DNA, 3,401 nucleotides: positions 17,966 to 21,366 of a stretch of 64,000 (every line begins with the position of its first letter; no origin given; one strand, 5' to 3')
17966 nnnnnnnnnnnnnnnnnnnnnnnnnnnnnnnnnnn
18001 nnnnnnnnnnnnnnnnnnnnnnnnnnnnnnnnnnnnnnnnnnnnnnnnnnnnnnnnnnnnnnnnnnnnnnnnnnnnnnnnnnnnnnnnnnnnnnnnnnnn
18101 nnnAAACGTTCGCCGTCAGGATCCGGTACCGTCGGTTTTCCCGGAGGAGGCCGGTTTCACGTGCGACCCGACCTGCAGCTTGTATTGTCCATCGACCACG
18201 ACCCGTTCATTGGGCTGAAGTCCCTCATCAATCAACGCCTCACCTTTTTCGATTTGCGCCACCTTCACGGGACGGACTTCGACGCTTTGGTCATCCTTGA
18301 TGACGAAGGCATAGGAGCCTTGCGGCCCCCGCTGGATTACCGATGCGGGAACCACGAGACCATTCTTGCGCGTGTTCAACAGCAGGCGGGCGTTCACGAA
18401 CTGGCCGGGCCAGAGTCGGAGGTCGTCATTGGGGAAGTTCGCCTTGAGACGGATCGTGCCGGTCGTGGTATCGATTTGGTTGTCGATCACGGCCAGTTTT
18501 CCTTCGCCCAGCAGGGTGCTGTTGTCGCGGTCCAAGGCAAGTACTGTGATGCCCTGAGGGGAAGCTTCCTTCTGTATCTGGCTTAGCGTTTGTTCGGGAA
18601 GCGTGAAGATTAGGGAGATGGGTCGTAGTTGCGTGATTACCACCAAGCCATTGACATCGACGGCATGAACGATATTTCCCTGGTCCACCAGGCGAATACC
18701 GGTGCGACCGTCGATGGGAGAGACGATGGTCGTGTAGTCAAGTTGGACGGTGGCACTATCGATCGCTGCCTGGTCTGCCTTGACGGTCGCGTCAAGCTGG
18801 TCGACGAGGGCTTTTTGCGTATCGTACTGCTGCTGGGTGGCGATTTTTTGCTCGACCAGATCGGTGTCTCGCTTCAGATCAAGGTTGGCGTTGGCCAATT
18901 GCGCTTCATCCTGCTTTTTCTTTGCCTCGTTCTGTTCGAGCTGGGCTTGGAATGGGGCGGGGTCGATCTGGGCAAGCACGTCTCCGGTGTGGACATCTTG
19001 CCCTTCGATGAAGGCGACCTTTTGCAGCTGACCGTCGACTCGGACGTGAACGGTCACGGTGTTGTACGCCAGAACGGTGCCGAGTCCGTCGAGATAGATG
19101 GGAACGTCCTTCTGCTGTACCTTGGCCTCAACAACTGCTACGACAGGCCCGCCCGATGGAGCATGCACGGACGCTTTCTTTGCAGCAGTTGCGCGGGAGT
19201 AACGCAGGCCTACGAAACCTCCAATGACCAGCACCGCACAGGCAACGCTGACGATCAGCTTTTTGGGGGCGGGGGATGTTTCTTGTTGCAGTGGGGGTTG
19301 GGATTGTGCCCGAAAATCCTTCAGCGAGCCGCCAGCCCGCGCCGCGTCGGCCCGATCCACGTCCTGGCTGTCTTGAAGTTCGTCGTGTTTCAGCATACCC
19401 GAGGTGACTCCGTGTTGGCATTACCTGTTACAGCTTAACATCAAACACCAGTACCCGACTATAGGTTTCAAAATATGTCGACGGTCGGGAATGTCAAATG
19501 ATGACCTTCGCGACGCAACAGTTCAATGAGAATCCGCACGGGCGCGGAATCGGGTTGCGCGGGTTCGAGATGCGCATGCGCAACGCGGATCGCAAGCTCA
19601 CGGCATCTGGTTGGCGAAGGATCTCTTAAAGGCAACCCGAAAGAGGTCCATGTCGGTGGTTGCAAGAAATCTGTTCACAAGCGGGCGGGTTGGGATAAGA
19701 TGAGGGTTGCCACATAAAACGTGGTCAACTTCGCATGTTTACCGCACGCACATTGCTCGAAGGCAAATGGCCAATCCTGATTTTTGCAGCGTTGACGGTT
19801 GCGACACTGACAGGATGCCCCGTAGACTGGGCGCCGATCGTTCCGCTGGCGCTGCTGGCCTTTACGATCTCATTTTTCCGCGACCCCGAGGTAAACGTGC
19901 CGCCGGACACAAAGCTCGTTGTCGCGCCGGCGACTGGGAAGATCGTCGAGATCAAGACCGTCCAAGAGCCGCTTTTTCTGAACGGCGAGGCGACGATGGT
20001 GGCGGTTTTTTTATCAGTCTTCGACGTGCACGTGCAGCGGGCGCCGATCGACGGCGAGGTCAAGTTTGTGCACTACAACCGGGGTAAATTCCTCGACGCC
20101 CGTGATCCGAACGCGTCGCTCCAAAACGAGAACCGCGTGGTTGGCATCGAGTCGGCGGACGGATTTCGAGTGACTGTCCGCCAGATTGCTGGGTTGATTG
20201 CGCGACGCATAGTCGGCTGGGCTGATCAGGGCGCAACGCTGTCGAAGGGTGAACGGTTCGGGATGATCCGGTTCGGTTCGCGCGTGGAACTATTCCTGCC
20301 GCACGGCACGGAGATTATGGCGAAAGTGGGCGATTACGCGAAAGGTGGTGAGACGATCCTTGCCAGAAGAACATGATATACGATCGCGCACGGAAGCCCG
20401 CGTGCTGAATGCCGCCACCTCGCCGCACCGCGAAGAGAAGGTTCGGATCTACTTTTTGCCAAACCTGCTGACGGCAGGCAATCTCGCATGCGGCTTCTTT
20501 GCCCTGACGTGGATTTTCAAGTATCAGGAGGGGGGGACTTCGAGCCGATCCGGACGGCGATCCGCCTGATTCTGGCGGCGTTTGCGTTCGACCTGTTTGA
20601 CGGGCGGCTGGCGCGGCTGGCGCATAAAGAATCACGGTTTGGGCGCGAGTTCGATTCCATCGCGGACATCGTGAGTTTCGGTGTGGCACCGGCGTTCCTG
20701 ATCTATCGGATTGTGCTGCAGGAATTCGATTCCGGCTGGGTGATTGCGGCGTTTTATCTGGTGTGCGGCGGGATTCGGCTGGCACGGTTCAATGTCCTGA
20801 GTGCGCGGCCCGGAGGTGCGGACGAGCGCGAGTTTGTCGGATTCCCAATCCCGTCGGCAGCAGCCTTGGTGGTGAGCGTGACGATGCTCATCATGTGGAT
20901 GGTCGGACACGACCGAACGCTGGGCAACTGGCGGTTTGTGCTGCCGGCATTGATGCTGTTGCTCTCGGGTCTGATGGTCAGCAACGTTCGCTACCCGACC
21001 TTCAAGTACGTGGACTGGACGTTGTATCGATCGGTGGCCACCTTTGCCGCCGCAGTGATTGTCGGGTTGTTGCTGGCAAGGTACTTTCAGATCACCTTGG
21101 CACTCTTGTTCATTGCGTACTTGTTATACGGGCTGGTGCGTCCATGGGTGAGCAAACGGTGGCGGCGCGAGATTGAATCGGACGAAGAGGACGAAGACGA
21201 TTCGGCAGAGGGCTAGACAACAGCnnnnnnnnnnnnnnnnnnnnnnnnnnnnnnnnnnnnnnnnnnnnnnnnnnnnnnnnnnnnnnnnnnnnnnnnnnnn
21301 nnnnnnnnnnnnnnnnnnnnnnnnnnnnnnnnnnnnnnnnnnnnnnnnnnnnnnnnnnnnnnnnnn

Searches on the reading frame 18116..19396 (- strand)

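Call 51: search_protein_families(library=pfam, proteins=[window:18116-19396:-])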
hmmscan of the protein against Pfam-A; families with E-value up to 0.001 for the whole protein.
window:18116-19396:- (426 aa): 3 families
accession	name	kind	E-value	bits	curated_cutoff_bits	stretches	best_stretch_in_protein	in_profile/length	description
PF16576.10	HlyD_D23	-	8.1e-14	51.8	30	1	113-334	19-214/214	Barrel-sandwich domain of CusB or HlyD membrane-fusion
PF13533.13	Biotin_lipoyl_2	-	8.2e-05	22.8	29.8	1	114-145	1-32/32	Biotin-lipoyl like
PF13437.12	HlyD_3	-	0.00011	23.4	22.2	0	223-328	1-103/106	HlyD family secretion protein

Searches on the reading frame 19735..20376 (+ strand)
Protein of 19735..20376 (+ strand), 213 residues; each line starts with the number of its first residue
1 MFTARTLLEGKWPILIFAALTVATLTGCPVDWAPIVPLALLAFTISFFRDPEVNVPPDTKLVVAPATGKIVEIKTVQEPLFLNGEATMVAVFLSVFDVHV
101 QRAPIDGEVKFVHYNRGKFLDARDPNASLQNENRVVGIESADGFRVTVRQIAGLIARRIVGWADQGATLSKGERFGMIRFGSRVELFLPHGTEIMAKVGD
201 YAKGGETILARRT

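Call 65: search_protein_families(library=pfam, proteins=[window:19735-20376:+], max_evalue=0.01)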
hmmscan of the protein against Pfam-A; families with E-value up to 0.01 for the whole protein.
window:19735-20376:+ (213 aa): 2 families
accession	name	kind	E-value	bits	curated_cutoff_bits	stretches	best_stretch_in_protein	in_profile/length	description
PF02666.20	PS_Dcarbxylase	-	2.6e-41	141.9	22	1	41-209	2-197/198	Phosphatidylserine decarboxylase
PF13437.12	HlyD_3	-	0.0017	19.5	22.2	0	101-136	2-37/106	HlyD family secretion protein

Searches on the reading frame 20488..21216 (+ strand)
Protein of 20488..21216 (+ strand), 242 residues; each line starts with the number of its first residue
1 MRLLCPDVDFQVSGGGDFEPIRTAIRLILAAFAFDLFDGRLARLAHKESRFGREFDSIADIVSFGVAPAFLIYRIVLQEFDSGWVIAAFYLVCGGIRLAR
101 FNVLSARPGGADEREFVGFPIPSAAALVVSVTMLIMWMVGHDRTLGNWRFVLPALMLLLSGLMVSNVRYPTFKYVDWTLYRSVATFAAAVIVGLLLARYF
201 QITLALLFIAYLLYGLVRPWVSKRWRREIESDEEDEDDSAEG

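Call 65: search_protein_families(library=pfam, proteins=[window:20488-21216:+], max_evalue=0.01)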
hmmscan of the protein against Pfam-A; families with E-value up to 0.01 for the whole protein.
window:20488-21216:+ (242 aa): 2 families
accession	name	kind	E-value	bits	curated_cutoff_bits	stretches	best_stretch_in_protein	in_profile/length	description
PF01066.26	CDP-OH_P_transf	-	7.5e-18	65.8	22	1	23-145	30-138/152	CDP-alcohol phosphatidyltransferase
PF19261.4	DUF5904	-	0.0061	17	25.7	0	185-236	57-108/133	Domain of unknown function (DUF5904)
